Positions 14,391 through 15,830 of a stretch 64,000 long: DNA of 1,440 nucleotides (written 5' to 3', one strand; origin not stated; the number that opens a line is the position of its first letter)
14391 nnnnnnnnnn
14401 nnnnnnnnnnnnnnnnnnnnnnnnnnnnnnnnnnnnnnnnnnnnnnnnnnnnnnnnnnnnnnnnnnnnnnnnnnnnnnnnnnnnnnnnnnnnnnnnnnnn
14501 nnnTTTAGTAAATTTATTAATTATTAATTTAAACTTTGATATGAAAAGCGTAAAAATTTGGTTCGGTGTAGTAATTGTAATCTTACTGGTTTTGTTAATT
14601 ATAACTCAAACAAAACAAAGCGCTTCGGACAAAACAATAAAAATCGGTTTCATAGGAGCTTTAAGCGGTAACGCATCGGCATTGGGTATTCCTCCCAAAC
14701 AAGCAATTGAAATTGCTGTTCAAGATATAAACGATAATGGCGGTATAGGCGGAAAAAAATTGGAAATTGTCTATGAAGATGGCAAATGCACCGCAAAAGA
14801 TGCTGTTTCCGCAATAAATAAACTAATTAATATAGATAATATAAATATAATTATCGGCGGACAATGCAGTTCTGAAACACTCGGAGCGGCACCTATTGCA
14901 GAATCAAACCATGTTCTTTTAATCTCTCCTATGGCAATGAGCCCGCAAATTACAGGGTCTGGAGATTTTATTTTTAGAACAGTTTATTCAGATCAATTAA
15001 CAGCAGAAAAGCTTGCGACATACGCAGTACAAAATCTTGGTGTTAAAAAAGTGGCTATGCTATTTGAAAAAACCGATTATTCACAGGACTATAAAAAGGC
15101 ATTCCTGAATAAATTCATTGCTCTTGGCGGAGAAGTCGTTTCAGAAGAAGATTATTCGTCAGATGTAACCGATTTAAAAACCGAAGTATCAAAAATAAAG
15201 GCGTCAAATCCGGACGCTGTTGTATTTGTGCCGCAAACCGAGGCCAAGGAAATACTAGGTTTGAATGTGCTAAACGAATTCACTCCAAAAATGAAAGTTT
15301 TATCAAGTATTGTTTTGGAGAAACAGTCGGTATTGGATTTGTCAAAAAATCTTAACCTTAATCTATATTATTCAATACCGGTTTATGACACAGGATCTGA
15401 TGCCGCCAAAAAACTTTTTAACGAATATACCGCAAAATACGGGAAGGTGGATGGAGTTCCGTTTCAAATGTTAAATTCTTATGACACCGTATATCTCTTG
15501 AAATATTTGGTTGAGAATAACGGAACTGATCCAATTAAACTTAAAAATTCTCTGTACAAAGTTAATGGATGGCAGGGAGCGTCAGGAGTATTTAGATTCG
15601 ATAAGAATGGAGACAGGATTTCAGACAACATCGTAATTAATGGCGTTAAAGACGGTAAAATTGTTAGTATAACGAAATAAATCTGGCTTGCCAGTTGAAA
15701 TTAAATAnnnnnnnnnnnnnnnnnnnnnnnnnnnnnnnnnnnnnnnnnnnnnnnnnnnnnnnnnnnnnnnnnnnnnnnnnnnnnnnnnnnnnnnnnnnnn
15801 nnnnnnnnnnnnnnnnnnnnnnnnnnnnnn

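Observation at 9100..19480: A Liv-type ABC importer has six paralogous anchored solute-binding proteins interleaved with its permease and ATPase genes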

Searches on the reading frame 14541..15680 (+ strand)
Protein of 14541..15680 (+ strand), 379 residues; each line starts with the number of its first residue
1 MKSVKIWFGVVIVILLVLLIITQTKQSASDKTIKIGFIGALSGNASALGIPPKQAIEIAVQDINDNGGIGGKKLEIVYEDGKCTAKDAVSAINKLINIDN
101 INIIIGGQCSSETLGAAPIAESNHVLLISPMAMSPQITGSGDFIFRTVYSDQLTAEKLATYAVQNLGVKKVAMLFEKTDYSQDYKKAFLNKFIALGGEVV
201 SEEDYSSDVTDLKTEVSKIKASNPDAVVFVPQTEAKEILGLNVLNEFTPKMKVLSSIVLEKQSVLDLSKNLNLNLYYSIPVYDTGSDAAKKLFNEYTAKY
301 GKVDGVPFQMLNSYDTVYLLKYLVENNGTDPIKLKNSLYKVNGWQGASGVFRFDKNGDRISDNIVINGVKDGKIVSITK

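Call 3: search_protein_families(library=pfam, proteins=[window:14541-15680:+])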
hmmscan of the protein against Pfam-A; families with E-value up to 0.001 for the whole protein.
window:14541-15680:+ (379 aa): 3 families
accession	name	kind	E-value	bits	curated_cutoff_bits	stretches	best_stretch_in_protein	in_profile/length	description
PF13458.12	Peripla_BP_6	-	1.9e-53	182.8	31.7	1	32-371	1-341/343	Periplasmic binding protein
PF01094.35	ANF_receptor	-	7.2e-30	104.6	25.4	1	53-367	3-348/353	Receptor family ligand binding region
PF13433.12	Peripla_BP_5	-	3.3e-21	76.2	27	1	33-355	1-322/363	Periplasmic binding protein domain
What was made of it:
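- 14541..15680 (+): SBP4. Pocket residues are L18, Q77, S79, M102, Y150, Q202 and I226. The Cys pair is kept. Peripla_BP_6, E 1.9e-53 (call 3).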

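Call 4: search_protein_families(library=ncbifam, proteins=[window:14541-15680:+])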
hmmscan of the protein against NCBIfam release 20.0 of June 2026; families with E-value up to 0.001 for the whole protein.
window:14541-15680:+ (379 aa): 3 families
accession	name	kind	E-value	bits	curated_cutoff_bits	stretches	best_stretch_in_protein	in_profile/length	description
NF011933.0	PRK15404.1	subfamily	8.6e-37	127.1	477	1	16-359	10-350/370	high-affinity branched-chain amino acid ABC transporter substrate-binding protein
TIGR03407.1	urea_ABC_UrtA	exception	3.8e-22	78.7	492.75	1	33-375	1-346/361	urea ABC transporter substrate-binding protein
TIGR03669.1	urea_ABC_arch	equivalog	2e-20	73.1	494.8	1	33-372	1-339/375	urea ABC transporter substrate-binding protein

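Call 44: find_homologous_proteins(query=window:14541-15680:+, max_evalue=1e-20)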
Query window:14541-15680:+ (379 aa): 274 proteins with E <= 1e-20 among 6880 candidates; the best 120 are listed.
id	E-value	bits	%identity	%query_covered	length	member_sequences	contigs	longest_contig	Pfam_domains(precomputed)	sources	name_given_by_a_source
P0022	6.1e-240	813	100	100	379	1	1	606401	PF01094.35,PF13433.13,PF13458.13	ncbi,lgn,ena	-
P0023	3.2e-135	469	61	92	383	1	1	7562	PF01094.35,PF13433.13,PF13458.13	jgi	-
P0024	5.1e-78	281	43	92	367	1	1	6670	PF01094.35,PF13433.13,PF13458.13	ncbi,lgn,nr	ncbi:ABC transporter substrate-binding protein [Candidatus Woesearchaeota archaeon]|nr:ABC transport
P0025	2.1e-75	272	39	94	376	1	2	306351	PF01094.35,PF13433.13,PF13458.13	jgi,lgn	jgi:branched-chain amino acid transport system substrate-binding protein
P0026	2.7e-75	272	40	99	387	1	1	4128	PF01094.35,PF13433.13,PF13458.13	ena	-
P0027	4.7e-75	271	40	100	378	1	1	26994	PF01094.35,PF13433.13,PF13458.13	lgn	-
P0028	5.1e-75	271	41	95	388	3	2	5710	PF01094.35,PF13433.13,PF13458.13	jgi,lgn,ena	-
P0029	5.6e-75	271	40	91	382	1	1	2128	PF01094.35,PF13433.13,PF13458.13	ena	-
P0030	1.1e-74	270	42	91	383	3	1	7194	PF01094.35,PF13433.13,PF13458.13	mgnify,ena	mgnify:CR=1 FL=1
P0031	1.7e-74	269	42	91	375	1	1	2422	PF01094.35,PF13433.13,PF13458.13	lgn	-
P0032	3.8e-74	268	39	98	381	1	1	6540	PF01094.35,PF13433.13,PF13458.13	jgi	jgi:branched-chain amino acid transport system substrate-binding protein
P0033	4.0e-73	265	38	98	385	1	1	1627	PF01094.35,PF13433.13,PF13458.13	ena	-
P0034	1.5e-72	263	37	99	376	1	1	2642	PF01094.35,PF13433.13,PF13458.13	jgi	jgi:branched-chain amino acid transport system substrate-binding protein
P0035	5.6e-72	261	38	98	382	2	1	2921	PF01094.35,PF13433.13,PF13458.13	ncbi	-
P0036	4.6e-71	258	39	91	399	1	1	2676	PF01094.35,PF13433.13,PF13458.13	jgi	jgi:branched-chain amino acid transport system substrate-binding protein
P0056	1.6e-60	223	36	96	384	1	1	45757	PF01094.35,PF13433.13,PF13458.13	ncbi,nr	ncbi:ABC transporter substrate-binding protein [Candidatus Woesearchaeota archaeon]|nr:ABC transport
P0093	2.5e-51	193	34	97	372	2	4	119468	PF01094.35,PF13433.13,PF13458.13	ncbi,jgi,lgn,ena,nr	ncbi:hypothetical protein COW95_02690 [Candidatus Peregrinibacteria bacterium CG22_combo_CG10-13_8_2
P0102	1.1e-50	191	33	96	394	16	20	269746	PF01094.35,PF13433.13,PF13458.13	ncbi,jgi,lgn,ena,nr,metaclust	ncbi:hypothetical protein A2454_04530 [Candidatus Peribacteria bacterium RIFOXYC2_FULL_55_14]|nr:MAG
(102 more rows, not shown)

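Call 54: predict_structure(alignment_id=A1)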
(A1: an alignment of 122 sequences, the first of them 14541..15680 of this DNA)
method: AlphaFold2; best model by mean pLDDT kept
length: 379 residues; sequences in the alignment: 122
mean_pLDDT: 95.5   pTM: 0.89
mean pLDDT of the five models: 95.5, 94.8, 94.6, 94.5, 94.5
residues with pLDDT >= 90: 349; 70-90: 22; 50-70: 8; < 50: 0
segments of 3 or more residues with pLDDT < 50: none
pLDDT, mean of each block of 10 residues (from residue 1): 80 91 66 97 93 98 98 98 97 98 96 98 98 97 97 97 98 97 98 98 97 98 98 96 98 97 96 97 95 98 90 98 98 98 96 97 93 93
secondary structure, 60 per line:
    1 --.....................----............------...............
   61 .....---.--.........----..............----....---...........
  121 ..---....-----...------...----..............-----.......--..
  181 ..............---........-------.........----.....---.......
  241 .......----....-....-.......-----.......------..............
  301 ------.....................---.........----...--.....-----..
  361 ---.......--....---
elements in order: H3-23 H28-31 E32-39 H46-65 E72-80 H85-98 E103-106 H110-122 E126-129 E144-146 H151-164 E170-176 H179-194 E198-205 H213-221 E226-230 H234-247 E252-255 H257-260 H262-268 E274-280 H287-300 H307-327 H331-339 E344-346 E349-353 E364-370 E373-376
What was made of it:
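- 14541..15680 (+): AF2 model pLDDT 95.5 (call 54).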

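Call 58: fold_search(model_id=the predicted structure, library=pdb)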
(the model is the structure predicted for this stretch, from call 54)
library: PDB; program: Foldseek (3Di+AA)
matches with E <= 10: 1935; with E <= 0.001: 1121
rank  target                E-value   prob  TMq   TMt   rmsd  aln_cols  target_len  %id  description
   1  3td9                  1.5e-29  1.00  0.81  0.87   2.8       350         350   26  Crystal structure of a Leucine binding protein LivK (TM1135) from Thermotoga maritima MSB8 at 1.90 A resolution (released 2011-09-07)
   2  4n0q_B                9.1e-28  1.00  0.81  0.89   2.8       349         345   27  Crystal Structure of an ABC transporter, substrate-binding protein from Brucella melitensis 16M in complex with L-Leuc (released 2013-11-06)
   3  4obb_A                6.1e-27  1.00  0.77  0.80   3.5       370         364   22  The crystal structure of a solute-binding protein from Anabaena variabilis ATCC 29413 in complex with (3S)-3-methyl-2- (released 2014-03-19)
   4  4nv3_A                9.8e-27  1.00  0.77  0.80   3.6       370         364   22  The crystal structure of a solute-binding protein (N280D mutant) from Anabaena variabilis ATCC 29413 in complex with v (released 2013-12-11)
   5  4n0q_A                1.0e-26  1.00  0.80  0.87   3.0       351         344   26  Crystal Structure of an ABC transporter, substrate-binding protein from Brucella melitensis 16M in complex with L-Leuc (released 2013-11-06)
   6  4gnr                  1.3e-26  1.00  0.78  0.85   3.2       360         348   24  1.0 Angstrom resolution crystal structure of the branched-chain amino acid transporter substrate binding protein LivJ fr (released 2012-09-05)
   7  1z15                  3.8e-26  1.00  0.59  0.64   6.3       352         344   24  Crystal structure analysis of periplasmic Leu/Ile/Val-binding protein in superopen form (released 2005-10-04)
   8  2liv                  4.8e-26  1.00  0.63  0.69   5.5       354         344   24  PERIPLASMIC BINDING PROTEIN STRUCTURE AND FUNCTION. REFINED X-RAY STRUCTURES OF THE LEUCINE/ISOLEUCINE/VALINE-BINDING PR (released 1989-07-12)
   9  2lbp                  5.4e-26  1.00  0.67  0.72   5.2       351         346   25  STRUCTURE OF THE L-LEUCINE-BINDING PROTEIN REFINED AT 2.4 ANGSTROMS RESOLUTION AND COMPARISON WITH THE LEU(SLASH)ILE(SLA (released 1989-07-12)
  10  4ey3                  1.2e-25  1.00  0.78  0.81   3.3       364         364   22  Crystal structure of solute binding protein of ABC transporter in complex with p-hydroxybenzoic acid (released 2012-05-30)
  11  9jti                  1.5e-25  1.00  0.77  0.53   2.7       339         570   24  X-ray structure of NeIle indicator complexed with isoleucine (released 2024-12-25)
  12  1usg                  1.5e-25  1.00  0.56  0.61   7.1       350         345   25  L-leucine-binding protein, apo form (released 2003-12-18)
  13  4eyg_A                2.9e-25  1.00  0.77  0.81   3.3       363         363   22  Crystal structure of solute binding protein of ABC transporter from Rhodopseudomonas palustris BisB5 in complex with v (released 2012-05-30)
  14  4eyg_B                6.2e-25  1.00  0.78  0.81   3.3       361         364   23  Crystal structure of solute binding protein of ABC transporter from Rhodopseudomonas palustris BisB5 in complex with v (released 2012-05-30)
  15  4q6b                  6.2e-25  1.00  0.71  0.79   4.3       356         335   22  Crystal Structure of ABC Transporter Substrate-Binding Protein fromDesulfitobacterium hafniense complex with Leu (released 2014-07-02)
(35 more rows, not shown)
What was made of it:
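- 14541..15680 (+): Top structural matches are TM1135 LivK, the Brucella Leu-binder and S. pneumoniae LivJ, TM about 0.8 (call 58).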

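Call 61: find_encoding_contigs(protein=P0056, flank=10000, max_places=1)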
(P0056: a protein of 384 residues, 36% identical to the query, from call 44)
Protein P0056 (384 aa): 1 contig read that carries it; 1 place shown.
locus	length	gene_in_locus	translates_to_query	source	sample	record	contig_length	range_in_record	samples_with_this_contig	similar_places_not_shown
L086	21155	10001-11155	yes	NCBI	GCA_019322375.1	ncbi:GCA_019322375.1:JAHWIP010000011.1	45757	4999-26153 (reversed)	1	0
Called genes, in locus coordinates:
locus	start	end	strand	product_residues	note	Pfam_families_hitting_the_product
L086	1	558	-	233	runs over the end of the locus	PF08713:DNA_alkylation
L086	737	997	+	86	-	-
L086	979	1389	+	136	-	PF13470:PIN_3, PF01850:PIN (weak)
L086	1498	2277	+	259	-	PF01135:PCMT (weak), PF08704:GCD14, PF03602:Cons_hypoth95 (weak), PF05175:MTS (weak), PF13847:Methyltransf_31, PF08241:Methyltransf_11 (weak), PF13649:Methyltransf_25 (weak)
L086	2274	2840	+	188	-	PF01949:Endo_dU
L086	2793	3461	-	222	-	PF07314:Lit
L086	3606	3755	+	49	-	-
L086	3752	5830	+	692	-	PF01636:APH (weak), PF19974:TCAD9 (weak)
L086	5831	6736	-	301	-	PF04014:MazE_antitoxin (weak)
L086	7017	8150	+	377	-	PF13433:Peripla_BP_5, PF13458:Peripla_BP_6, PF01094:ANF_receptor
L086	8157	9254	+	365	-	PF13433:Peripla_BP_5 (faint), PF13458:Peripla_BP_6, PF01094:ANF_receptor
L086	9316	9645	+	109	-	-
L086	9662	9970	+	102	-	-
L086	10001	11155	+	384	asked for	PF13433:Peripla_BP_5, PF13458:Peripla_BP_6, PF01094:ANF_receptor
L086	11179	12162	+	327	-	-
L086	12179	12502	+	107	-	-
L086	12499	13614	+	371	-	PF13433:Peripla_BP_5, PF13458:Peripla_BP_6, PF01094:ANF_receptor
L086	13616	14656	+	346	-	-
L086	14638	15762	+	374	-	PF13433:Peripla_BP_5 (weak), PF13458:Peripla_BP_6, PF01094:ANF_receptor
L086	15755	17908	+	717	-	PF04348:LppC (faint), PF13433:Peripla_BP_5, PF13458:Peripla_BP_6, PF01094:ANF_receptor, PF13433:Peripla_BP_5, PF13458:Peripla_BP_6, PF01094:ANF_receptor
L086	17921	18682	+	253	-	-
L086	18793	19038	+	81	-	-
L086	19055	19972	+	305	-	-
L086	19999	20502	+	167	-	-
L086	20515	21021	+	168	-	-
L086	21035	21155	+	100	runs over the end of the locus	-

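Call 62: find_encoding_contigs(protein=P0093, flank=10000, max_places=1)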
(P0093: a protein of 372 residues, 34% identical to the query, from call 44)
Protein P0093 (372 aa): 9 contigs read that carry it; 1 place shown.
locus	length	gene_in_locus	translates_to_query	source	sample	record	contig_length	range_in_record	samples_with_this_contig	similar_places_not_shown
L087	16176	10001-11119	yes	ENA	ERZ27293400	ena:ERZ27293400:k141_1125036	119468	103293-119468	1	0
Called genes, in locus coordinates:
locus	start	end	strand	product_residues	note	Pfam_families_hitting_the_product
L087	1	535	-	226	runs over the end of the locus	PF01386:Ribosomal_L25p, PF14693:Ribosomal_TL5_C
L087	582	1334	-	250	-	PF00535:Glycos_transf_2, PF13641:Glyco_tranf_2_3, PF13632:Glyco_trans_2_3 (weak)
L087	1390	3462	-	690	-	PF03030:H_PPase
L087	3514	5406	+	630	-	PF01541:GIY-YIG, PF27096:UvrC_M, PF02151:UVR (weak), PF22920:UvrC_RNaseH, PF08459:UvrC_RNaseH_dom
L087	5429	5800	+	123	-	-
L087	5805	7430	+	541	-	PF06418:CTP_synth_N, PF00117:GATase, PF07722:Peptidase_C26 (faint)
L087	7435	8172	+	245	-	PF02463:SMC_N (faint), PF00005:ABC_tran, PF13304:AAA_21 (faint)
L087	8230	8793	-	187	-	-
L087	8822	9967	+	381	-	PF00282:Pyridoxal_deC, PF00155:Aminotran_1_2, PF00266:Aminotran_5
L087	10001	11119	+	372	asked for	PF13433:Peripla_BP_5, PF13458:Peripla_BP_6, PF01094:ANF_receptor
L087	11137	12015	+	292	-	PF02653:BPD_transp_2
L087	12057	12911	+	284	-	PF02653:BPD_transp_2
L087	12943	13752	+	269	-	-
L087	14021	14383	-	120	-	-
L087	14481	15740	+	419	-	PF00395:SLH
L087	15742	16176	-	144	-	?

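Call 63: find_encoding_contigs(protein=P0102, flank=10000, max_places=1)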
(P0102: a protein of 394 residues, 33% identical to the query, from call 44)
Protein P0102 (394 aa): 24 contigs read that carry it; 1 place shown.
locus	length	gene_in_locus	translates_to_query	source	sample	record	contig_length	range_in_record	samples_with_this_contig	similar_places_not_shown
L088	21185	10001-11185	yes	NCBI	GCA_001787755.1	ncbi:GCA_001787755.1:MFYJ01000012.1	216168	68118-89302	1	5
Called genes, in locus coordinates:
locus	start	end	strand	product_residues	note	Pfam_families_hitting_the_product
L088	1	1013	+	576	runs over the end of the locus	PF00587:tRNA-synt_2b, PF04073:tRNA_edit, PF03129:HGTP_anticodon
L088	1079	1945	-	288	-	-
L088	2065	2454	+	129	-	-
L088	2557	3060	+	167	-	-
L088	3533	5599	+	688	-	PF03030:H_PPase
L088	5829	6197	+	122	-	-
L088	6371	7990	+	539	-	PF06418:CTP_synth_N, PF00117:GATase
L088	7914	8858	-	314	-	-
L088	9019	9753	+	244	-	PF02463:SMC_N, PF13175:AAA_15 (weak), PF13476:AAA_23 (weak), PF00005:ABC_tran, PF13304:AAA_21 (faint)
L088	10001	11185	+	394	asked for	PF13433:Peripla_BP_5, PF13458:Peripla_BP_6, PF01094:ANF_receptor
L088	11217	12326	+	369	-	PF13458:Peripla_BP_6, PF13433:Peripla_BP_5, PF01094:ANF_receptor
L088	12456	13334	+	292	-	PF02653:BPD_transp_2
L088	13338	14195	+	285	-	PF02653:BPD_transp_2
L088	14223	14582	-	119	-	PF05635:23S_rRNA_IVP, PF22296:bAvd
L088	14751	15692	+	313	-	PF01180:DHO_dh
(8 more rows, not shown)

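Call 64: search_protein_families(library=pfam, proteins=[L086:11179-12162:+, L086:13616-14656:+, L086:17921-18682:+, L086:19055-19972:+, L086:9316-9645:+, L086:12179-12502:+, L086:5831-6736:-, L087:12943-13752:+], max_evalue=0.01)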
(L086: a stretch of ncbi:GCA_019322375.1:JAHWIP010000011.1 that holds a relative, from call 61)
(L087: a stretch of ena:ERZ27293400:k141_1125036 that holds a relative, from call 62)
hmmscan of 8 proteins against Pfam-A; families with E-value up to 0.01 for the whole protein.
L086:11179-12162:+ (327 aa): 0 families

L086:13616-14656:+ (346 aa): 0 families

L086:17921-18682:+ (253 aa): 0 families

L086:19055-19972:+ (305 aa): 0 families

L086:9316-9645:+ (109 aa): 0 families

L086:12179-12502:+ (107 aa): 0 families

L086:5831-6736:- (301 aa): 1 family
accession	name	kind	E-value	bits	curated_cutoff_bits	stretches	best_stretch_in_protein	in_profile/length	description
PF04014.23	MazE_antitoxin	-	1.7e-06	28.3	24.7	1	7-46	2-42/48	Antidote-toxin recognition MazE, bacterial antitoxin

L087:12943-13752:+ (269 aa): 0 families
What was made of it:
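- In L086 an SBP array has no recognisable permease within 10 kb on either side (calls 61, 64).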

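Call 74: search_solved_structures(query=window:14541-15680:+, max_evalue=1e-16)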
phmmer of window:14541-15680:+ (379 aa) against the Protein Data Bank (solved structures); distinct sequences matched with E-value up to 1e-16: 13.
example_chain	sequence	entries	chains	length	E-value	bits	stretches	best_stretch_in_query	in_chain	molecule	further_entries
3td9_A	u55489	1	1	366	3e-32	115.5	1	31-374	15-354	Branched chain amino acid ABC transporter, periplasmic amino acid-binding protein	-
4gnr_A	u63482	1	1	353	1.7e-28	103.1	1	27-363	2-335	ABC transporter substrate-binding protein-branched chain amino acid transport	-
1z15_A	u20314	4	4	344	1.2e-24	90.5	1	32-229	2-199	Leu/Ile/Val-binding protein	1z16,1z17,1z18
4mlc_A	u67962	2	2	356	1.4e-24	90.2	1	54-374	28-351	Extracellular ligand-binding receptor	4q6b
2lbp_A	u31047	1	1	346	2.8e-24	89.2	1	33-231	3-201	LEUCINE-BINDING PROTEIN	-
2liv_A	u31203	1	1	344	4.1e-24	88.7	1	32-229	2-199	LEUCINE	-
1usg_A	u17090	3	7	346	1.2e-22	83.9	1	33-231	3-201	LEUCINE-SPECIFIC BINDING PROTEIN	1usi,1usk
4n0q_A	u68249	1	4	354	2.9e-22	82.6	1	32-377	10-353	Leu/Ile/Val-binding protein homolog 3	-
8q52_A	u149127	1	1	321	3.5e-21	79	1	33-358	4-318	Leucine-specific-binding protein,Chemotaxis protein CheY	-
8tg1_A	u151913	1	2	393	2.4e-20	76.3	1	23-360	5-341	Extracellular ligand-binding receptor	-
8z0g_A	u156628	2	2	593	2.6e-19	72.9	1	55-229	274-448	Leu/Ile/Val-binding protein,Leu/Ile/Val-binding protein,mNeonGreen | NeIle,Leu/Ile/Val-binding protein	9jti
4nqr_A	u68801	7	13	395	1.2e-17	67.5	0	27-229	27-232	Amino acid/amide ABC transporter substrate-binding protein, HAAT family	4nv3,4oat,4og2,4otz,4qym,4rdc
4obb_A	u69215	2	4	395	1.2e-17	67.4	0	27-229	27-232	Amino acid/amide ABC transporter substrate-binding protein, HAAT family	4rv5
